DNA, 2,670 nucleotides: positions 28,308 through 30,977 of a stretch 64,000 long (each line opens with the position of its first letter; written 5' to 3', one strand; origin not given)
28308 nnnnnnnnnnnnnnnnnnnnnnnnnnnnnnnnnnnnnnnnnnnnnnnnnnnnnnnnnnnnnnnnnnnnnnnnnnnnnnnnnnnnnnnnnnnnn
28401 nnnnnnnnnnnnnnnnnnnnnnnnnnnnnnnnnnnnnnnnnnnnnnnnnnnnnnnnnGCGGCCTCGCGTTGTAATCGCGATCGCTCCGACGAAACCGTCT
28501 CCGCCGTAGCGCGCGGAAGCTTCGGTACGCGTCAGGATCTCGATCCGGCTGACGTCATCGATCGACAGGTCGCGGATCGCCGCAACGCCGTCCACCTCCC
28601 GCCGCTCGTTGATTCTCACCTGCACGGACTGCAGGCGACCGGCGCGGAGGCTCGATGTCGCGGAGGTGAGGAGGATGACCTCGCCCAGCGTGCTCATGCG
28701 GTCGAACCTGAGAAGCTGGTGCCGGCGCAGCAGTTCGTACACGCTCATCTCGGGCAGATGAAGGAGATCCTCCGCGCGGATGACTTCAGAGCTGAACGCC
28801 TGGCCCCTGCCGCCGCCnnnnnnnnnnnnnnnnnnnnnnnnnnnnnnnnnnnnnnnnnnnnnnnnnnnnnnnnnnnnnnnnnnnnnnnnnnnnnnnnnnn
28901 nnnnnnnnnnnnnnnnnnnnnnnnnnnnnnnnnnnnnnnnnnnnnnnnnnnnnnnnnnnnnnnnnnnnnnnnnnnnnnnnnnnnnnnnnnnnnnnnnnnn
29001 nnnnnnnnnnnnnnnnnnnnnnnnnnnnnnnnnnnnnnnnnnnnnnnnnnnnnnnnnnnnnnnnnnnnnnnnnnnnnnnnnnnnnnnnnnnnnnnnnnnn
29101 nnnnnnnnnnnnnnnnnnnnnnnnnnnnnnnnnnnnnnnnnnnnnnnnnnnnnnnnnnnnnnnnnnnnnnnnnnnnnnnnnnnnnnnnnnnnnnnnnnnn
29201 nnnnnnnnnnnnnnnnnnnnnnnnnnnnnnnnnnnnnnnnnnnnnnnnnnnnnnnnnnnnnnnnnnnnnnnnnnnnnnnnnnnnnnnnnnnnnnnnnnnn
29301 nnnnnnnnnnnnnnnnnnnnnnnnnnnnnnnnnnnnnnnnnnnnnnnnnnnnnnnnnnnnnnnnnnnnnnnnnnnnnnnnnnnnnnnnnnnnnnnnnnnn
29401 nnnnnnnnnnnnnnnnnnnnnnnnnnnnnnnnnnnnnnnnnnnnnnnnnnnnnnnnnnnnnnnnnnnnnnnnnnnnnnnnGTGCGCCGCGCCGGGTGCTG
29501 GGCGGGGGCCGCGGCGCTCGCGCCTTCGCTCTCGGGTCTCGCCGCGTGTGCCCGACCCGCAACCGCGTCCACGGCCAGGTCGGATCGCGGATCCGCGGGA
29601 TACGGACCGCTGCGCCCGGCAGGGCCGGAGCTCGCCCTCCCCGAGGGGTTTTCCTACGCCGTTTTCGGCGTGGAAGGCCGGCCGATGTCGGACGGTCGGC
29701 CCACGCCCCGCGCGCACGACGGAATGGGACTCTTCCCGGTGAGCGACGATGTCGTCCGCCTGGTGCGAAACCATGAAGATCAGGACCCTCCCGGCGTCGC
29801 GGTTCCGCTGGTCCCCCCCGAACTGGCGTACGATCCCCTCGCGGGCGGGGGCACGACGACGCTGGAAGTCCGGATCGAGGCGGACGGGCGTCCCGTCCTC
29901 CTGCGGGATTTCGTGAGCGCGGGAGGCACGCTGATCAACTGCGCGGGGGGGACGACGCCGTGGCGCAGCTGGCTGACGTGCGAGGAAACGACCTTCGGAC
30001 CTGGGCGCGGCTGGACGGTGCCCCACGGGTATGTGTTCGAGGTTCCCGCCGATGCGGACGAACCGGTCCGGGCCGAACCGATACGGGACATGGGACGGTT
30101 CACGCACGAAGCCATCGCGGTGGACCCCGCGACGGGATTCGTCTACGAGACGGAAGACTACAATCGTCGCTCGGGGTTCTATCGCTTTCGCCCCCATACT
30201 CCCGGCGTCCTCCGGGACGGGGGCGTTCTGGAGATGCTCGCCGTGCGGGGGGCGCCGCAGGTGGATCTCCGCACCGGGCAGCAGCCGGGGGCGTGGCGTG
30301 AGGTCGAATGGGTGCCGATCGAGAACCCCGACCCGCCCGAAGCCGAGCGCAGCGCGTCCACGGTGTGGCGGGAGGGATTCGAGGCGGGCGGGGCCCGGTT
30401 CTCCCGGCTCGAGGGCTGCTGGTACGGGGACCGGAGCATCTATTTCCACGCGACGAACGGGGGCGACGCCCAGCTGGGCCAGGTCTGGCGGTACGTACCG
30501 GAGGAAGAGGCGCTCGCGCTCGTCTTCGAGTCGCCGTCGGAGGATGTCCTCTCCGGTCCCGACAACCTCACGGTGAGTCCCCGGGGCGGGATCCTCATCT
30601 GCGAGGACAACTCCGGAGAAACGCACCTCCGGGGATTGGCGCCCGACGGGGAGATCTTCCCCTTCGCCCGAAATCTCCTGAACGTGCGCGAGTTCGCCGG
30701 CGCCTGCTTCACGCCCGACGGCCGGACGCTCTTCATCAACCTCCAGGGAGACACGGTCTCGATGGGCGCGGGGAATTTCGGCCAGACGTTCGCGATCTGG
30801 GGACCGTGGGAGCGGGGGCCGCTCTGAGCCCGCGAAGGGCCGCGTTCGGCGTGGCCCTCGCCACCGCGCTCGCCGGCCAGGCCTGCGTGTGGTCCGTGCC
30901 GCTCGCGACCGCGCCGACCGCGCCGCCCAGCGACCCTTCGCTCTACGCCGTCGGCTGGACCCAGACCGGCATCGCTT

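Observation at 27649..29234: Tandem paralogs encoding only a signal peptide + carboxypeptidase-regulatory-like domain + TonB-receptor plug, with no beta-barrel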

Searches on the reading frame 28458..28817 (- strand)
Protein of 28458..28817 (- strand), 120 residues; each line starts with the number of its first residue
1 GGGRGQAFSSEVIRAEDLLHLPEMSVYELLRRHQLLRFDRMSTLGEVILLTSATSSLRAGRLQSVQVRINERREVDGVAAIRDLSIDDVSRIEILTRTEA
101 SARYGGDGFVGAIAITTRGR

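Call 36: predict_structure(alignment_id=A2)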
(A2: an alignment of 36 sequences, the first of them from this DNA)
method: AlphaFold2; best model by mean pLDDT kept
length: 120 residues; sequences in the alignment: 36
mean_pLDDT: 86.3   pTM: 0.81
mean pLDDT of the five models: 86.3, 84.5, 82.3, 81.5, 81.5
residues with pLDDT >= 90: 78; 70-90: 24; 50-70: 12; < 50: 6
segments of 3 or more residues with pLDDT < 50: 55-59
pLDDT, mean of each block of 10 residues (from residue 1): 77 94 96 93 84 55 87 93 96 93 78 90
secondary structure, 60 per line:
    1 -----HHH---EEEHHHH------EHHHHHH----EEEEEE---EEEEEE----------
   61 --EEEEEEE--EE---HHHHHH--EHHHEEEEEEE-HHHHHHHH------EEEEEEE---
elements in order: E12-14 H15-18 H26-31 E36-41 E45-50 E63-69 H77-82 E89-95 H97-104 E111-117
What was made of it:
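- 28458..28799 (-): Copy B C-terminal plug-like alpha/beta domain, residues 146-259. The AF2 domain model has pLDDT 86 (call 36).
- Closest known: Laboratory-made isolated plugs. Different: Here the barrel-less form is the natural, selected gene product, and it is predicted to fold compactly (call 36).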

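Call 40: fold_search(model_id=the predicted structure, library=pdb)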
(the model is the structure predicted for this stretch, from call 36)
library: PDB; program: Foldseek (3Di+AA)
matches with E <= 10: 237; with E <= 0.001: 2
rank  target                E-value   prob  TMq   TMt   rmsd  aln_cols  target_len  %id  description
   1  2hdf                  2.5e-04  1.00  0.52  0.14   5.9       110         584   21  Crystal structure of the Colicin I receptor Cir from E.coli (released 2007-05-08)
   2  8aa4_A                5.9e-04  1.00  0.58  0.10   4.9       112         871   19  SusC components of the dextran utilisation system (utilisome) (released 2023-06-07)
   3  6i2j                  1.3e-03  1.00  0.57  0.12   5.5       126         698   17  Crystal structure of the ferric enterobactin receptor mutant (Q482A) from Pseudomonas aeruginosa (PfeA) in complex with  (released 2019-01-16)
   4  2hdi_A                2.5e-03  1.00  0.52  0.13   5.9       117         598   20  Crystal structure of the Colicin I receptor Cir from E.coli in complex with receptor binding domain of Colicin Ia. (released 2007-05-08)
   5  9a36_MODEL_1_A        3.0e-03  1.00  0.63  0.13   5.0       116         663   19  Model of E. coli CirA by in-cell photo-crosslinking MS and deep learning (released 2023-02-24)
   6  5fp2_B                4.4e-03  1.00  0.53  0.14   5.5       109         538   20  Crystal structure of the siderophore receptor PirA from Pseudomonas aeruginosa (released 2015-12-09)
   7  9nn6_A                5.3e-03  1.00  0.53  0.12   6.4       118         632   20  E. coli Cir in Complex with the RBD of Microcin V (released 2025-09-24)
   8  8a9y_A                7.8e-03  1.00  0.56  0.09   5.7       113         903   18  Substrate-free levan utilisation machinery (utilisome) (released 2023-06-07)
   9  6sml_B                1.4e-02  1.00  0.54  0.09   5.9       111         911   16  Structure of the RagAB peptide importer in the 'open-open' state (released 2020-05-20)
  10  3v8x_A                1.7e-02  0.99  0.53  0.09   7.0       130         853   13  The crystal structure of transferrin binding protein A (TbpA) from Neisserial meningitidis serogroup B in complex with (released 2012-02-29)
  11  5fq6_I                2.6e-02  0.98  0.51  0.09   6.9       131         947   20  Crystal structure of the SusCD complex BT2261-2264 from Bacteroides thetaiotaomicron (released 2016-12-21)
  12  6sli_B                2.7e-02  0.99  0.55  0.09   5.7       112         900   13  Structure of the RagAB peptide transporter (released 2020-05-20)
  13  8ypu_C                2.9e-02  0.99  0.56  0.09   6.5       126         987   20  Cryo-EM structure of ButCD complex (released 2024-09-25)
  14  8blw_A                2.9e-02  0.99  0.57  0.13   5.8       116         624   18  Vitamin B12 transporter BtuB1 with lipoprotein BtuG1 from B. theta (released 2023-08-16)
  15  6sln_A                3.3e-02  0.99  0.53  0.09   5.6       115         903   16  Structure of the RagAB peptide transporter (released 2020-05-20)
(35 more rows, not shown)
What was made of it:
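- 28458..28799 (-): Its top 34 Foldseek PDB hits are all TBDT plugs (call 40).
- On TonB-dependent transporter/receptor (TBDT): Structurally, the top 34 Foldseek PDB matches of the C-domain model are TBDT plugs, with TM 0.5-0.63 (call 40).
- Checked: The C-domain model (pLDDT 86, pTM 0.81) has TBDT plugs as its top 34 PDB matches, with TM 0.5-0.63 (calls 36, 40).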

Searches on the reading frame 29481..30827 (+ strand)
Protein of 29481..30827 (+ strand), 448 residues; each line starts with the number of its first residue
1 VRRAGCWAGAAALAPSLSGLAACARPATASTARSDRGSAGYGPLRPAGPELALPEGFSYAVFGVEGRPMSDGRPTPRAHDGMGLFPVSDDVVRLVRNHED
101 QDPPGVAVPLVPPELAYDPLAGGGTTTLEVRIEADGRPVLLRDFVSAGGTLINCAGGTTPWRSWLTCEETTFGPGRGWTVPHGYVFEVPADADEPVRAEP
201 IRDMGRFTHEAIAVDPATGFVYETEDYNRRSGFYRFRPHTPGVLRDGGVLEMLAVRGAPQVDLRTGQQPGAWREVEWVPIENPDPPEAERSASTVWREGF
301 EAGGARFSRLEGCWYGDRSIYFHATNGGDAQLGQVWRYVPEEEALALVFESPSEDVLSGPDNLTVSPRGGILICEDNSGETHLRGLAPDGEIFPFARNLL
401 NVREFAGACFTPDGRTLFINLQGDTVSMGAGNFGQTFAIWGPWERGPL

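Call 3: search_protein_families(library=pfam, proteins=[window:29481-30827:+], max_evalue=1)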
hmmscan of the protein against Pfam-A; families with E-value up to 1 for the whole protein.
window:29481-30827:+ (448 aa): 2 families
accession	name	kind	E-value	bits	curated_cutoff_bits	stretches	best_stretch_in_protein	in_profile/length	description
PF05787.19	PhoX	-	9.9e-74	249.8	24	1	41-422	3-512/515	Alkaline phosphatase PhoX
PF10910.14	Phage_gene29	-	0.59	10.8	29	1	263-290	59-92/124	Phage gene 29 protein family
